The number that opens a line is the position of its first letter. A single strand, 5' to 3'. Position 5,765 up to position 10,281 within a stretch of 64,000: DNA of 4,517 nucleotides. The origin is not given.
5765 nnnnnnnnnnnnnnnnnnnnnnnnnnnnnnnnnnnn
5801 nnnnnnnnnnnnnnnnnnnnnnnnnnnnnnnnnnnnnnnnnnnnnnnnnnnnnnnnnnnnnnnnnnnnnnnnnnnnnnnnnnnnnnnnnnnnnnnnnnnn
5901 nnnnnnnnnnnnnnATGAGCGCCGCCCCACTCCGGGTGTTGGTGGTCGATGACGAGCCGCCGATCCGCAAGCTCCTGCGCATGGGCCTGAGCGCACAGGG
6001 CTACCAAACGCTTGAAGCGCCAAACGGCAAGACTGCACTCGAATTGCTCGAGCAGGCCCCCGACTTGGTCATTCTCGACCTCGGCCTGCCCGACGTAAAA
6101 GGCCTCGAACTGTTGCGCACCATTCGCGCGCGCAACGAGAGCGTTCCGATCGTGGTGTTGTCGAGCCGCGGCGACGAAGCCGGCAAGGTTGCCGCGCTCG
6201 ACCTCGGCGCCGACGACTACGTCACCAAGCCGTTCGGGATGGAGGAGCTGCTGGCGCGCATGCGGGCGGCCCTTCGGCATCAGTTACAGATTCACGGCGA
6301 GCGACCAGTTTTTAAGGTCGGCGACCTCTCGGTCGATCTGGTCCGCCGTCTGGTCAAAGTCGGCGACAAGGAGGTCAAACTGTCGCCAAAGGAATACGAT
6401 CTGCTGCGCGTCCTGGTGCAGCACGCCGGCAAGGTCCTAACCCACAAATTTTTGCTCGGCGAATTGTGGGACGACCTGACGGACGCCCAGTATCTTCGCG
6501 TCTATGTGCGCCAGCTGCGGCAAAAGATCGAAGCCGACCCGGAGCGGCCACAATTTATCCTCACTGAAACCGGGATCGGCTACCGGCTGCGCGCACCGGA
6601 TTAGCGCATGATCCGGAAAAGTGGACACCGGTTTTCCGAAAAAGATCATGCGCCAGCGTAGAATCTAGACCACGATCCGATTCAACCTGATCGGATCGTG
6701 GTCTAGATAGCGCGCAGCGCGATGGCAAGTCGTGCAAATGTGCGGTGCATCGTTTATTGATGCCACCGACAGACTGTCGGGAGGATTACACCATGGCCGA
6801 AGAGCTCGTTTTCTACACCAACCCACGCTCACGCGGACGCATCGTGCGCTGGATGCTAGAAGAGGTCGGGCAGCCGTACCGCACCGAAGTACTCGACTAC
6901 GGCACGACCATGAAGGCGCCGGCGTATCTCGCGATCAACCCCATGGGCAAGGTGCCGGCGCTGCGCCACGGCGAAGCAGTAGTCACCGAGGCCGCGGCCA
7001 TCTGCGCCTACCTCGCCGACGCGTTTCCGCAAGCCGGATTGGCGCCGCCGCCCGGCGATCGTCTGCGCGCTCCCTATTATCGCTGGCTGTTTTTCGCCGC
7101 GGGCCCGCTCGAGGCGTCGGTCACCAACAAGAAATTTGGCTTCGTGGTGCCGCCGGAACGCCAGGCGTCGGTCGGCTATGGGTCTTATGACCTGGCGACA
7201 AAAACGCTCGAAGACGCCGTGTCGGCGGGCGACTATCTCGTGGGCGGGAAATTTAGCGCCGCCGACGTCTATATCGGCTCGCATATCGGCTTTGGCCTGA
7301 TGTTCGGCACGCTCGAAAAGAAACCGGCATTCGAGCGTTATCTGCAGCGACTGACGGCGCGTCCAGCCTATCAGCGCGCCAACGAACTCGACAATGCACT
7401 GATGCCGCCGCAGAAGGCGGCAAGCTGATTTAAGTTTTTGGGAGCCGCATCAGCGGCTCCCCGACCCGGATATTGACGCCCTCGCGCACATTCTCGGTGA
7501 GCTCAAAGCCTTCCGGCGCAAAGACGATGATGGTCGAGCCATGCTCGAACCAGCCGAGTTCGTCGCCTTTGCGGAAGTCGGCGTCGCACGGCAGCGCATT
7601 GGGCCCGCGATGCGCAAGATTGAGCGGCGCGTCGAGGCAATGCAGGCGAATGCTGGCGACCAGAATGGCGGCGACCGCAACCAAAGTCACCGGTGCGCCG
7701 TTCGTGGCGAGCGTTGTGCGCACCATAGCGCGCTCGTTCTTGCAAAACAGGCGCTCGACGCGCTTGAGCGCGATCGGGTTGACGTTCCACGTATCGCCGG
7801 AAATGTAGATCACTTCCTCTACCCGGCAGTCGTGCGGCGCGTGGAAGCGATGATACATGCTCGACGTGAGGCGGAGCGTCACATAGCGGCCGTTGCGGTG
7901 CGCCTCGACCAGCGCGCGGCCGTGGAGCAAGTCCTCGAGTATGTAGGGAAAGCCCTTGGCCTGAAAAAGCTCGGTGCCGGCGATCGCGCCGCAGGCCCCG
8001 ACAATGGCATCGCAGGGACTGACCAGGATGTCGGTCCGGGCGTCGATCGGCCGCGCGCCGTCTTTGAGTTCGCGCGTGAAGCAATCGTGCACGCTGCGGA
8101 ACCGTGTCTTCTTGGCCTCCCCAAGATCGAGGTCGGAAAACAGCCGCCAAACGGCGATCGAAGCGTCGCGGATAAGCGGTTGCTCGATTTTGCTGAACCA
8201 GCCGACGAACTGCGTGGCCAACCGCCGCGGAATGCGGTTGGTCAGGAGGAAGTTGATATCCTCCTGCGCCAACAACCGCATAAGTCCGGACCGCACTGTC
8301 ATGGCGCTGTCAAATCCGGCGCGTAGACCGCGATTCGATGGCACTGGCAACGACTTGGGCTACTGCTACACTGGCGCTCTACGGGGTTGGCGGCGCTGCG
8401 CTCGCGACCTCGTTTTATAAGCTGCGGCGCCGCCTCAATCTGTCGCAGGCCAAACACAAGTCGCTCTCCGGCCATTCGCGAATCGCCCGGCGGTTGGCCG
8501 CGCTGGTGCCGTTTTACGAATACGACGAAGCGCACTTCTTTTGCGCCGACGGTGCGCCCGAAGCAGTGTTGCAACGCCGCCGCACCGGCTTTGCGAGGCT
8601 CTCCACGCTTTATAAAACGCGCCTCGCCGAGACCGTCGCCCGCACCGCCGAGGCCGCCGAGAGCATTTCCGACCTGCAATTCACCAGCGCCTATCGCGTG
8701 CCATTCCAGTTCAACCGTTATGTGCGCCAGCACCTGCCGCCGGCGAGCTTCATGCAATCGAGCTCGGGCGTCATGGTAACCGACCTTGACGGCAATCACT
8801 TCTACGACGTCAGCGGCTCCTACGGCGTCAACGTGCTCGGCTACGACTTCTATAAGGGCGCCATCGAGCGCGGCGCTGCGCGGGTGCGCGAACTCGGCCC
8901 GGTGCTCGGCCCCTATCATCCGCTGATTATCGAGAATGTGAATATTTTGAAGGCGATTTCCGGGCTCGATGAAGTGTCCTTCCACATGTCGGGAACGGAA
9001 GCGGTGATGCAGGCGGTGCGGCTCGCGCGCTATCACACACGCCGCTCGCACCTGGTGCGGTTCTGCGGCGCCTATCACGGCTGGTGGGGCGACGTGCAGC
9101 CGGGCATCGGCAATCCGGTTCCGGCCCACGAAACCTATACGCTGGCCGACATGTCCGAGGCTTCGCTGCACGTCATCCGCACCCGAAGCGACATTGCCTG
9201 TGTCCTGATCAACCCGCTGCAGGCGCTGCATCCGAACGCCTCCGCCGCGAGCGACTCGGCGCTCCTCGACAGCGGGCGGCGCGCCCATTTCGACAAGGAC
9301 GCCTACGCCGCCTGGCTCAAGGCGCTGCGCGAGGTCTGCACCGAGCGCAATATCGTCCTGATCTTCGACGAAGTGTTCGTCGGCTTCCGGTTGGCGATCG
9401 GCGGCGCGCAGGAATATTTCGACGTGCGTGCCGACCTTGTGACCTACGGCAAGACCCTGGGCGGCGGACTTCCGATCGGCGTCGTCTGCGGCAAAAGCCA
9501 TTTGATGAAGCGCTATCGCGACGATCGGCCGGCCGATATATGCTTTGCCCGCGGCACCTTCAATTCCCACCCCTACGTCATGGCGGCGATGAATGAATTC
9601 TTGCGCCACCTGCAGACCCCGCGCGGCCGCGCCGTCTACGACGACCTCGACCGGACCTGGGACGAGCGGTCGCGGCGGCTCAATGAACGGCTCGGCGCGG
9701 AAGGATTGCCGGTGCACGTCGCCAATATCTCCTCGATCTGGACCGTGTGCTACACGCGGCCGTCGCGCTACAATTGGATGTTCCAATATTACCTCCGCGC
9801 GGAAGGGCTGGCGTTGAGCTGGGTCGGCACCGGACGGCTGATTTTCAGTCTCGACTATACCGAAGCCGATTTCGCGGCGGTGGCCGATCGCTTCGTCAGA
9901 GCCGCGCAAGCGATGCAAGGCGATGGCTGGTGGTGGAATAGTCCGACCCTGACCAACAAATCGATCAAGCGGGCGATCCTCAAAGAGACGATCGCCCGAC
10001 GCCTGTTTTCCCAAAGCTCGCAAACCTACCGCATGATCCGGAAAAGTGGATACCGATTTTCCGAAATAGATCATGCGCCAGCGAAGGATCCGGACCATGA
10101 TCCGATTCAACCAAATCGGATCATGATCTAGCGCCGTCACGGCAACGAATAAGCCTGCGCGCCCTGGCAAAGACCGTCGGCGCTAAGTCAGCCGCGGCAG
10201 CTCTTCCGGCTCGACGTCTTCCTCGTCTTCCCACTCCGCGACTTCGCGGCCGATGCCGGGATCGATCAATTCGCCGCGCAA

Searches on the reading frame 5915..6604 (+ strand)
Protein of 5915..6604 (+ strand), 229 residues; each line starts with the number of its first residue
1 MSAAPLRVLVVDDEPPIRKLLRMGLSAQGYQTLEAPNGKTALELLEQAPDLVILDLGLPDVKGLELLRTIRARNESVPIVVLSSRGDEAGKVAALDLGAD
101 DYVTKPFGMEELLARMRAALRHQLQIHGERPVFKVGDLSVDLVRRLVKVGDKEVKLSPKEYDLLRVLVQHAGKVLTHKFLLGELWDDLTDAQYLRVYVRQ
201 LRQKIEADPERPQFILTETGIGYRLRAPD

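Call 69: search_protein_families(library=pfam, proteins=[window:5915-6604:+], max_evalue=0.0001)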
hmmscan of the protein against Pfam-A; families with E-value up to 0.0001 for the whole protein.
window:5915-6604:+ (229 aa): 2 families
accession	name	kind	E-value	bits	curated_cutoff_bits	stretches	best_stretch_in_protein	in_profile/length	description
PF00072.30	Response_reg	-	8.6e-31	106.8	30.2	1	8-116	1-110/111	Response regulator receiver domain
PF00486.34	Trans_reg_C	-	3.6e-22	78.7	26.2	1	152-225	2-77/77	Transcriptional regulatory protein, C terminal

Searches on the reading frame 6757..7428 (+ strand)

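Call 69: search_protein_families(library=pfam, proteins=[window:6757-7428:+], max_evalue=0.0001)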
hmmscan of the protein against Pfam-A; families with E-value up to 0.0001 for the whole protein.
window:6757-7428:+ (223 aa): 3 families
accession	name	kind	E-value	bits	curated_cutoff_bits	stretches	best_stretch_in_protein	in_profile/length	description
PF13409.12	GST_N_2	-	2.4e-14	54.1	25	1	28-88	6-69/70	Glutathione S-transferase, N-terminal domain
PF13417.12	GST_N_3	-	1.3e-13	51.5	22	1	27-92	10-73/75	Glutathione S-transferase, N-terminal domain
PF02798.26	GST_N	-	8.1e-12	45.7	20.9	1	20-87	6-75/76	Glutathione S-transferase, N-terminal domain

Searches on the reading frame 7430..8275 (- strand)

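Call 69: search_protein_families(library=pfam, proteins=[window:7430-8275:-], max_evalue=0.0001)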
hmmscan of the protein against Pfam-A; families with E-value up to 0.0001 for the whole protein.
window:7430-8275:- (281 aa): 1 family
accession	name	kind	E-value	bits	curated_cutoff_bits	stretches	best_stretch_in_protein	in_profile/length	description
PF02666.20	PS_Dcarbxylase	-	8.3e-55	186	22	1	63-276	2-197/198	Phosphatidylserine decarboxylase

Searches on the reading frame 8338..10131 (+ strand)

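Call 69: search_protein_families(library=pfam, proteins=[window:8338-10131:+], max_evalue=0.0001)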
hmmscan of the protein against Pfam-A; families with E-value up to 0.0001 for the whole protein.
window:8338-10131:+ (597 aa): 1 family
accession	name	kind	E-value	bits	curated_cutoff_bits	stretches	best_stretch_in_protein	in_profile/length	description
PF00202.27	Aminotran_3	-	1.2e-31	110.2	30.5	2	324-520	210-400/403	Aminotransferase class-III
